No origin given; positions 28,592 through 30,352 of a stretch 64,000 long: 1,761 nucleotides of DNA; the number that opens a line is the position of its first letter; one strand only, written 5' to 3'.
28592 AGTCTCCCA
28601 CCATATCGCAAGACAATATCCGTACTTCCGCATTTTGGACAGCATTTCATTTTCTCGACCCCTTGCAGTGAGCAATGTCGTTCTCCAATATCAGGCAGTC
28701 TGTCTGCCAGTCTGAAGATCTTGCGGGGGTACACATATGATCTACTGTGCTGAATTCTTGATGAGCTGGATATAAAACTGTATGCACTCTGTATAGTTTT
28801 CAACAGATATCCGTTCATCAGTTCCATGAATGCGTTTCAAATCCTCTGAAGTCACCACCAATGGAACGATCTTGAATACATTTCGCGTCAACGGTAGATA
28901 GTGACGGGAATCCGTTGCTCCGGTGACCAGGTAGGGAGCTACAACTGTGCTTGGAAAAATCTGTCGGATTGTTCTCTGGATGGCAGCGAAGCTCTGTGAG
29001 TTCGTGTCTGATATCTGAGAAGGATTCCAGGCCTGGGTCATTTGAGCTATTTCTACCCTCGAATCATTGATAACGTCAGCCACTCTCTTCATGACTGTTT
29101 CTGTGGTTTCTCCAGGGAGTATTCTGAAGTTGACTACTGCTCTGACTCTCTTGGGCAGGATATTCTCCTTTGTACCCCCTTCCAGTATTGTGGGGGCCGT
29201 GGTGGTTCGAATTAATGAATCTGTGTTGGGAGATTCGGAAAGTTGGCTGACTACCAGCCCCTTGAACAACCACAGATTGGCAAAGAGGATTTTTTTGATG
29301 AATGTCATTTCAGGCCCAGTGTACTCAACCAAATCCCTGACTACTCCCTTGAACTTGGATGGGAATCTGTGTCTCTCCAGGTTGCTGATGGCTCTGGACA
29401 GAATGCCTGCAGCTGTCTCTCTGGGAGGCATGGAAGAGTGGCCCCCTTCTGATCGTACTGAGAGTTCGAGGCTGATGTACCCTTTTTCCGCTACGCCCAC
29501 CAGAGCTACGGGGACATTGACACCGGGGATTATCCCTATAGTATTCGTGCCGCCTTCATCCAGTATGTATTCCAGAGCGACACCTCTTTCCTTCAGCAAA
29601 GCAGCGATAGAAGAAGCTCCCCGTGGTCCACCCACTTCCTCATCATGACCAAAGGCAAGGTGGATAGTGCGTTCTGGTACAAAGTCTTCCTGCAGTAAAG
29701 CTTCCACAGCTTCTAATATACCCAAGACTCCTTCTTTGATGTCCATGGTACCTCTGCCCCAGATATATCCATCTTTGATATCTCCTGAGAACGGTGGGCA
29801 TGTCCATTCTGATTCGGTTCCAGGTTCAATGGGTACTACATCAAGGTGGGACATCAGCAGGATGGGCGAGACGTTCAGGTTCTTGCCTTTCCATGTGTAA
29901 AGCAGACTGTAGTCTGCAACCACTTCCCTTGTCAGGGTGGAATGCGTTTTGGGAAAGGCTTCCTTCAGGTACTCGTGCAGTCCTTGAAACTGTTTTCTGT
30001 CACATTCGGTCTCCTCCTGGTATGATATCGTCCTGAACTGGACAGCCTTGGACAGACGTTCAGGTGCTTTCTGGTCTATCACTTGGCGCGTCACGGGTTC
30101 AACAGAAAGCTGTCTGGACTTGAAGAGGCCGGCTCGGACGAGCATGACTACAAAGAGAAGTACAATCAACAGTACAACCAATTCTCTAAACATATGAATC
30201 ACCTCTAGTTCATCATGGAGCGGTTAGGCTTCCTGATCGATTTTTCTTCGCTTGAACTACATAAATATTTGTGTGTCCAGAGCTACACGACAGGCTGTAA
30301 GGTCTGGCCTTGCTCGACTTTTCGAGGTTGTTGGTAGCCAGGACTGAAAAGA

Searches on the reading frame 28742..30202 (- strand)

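Call 80: search_protein_families(library=pfam, proteins=[window:28742-30202:-], max_evalue=0.00001)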
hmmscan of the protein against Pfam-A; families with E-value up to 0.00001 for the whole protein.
window:28742-30202:- (486 aa): 2 families
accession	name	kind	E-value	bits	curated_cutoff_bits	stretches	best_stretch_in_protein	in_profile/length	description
PF01546.33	Peptidase_M20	-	1.1e-33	117.3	24.6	1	115-483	1-206/206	Peptidase family M20/M25/M40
PF07687.19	M20_dimer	-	5.7e-16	58.8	21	1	237-380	1-101/107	Peptidase dimerisation domain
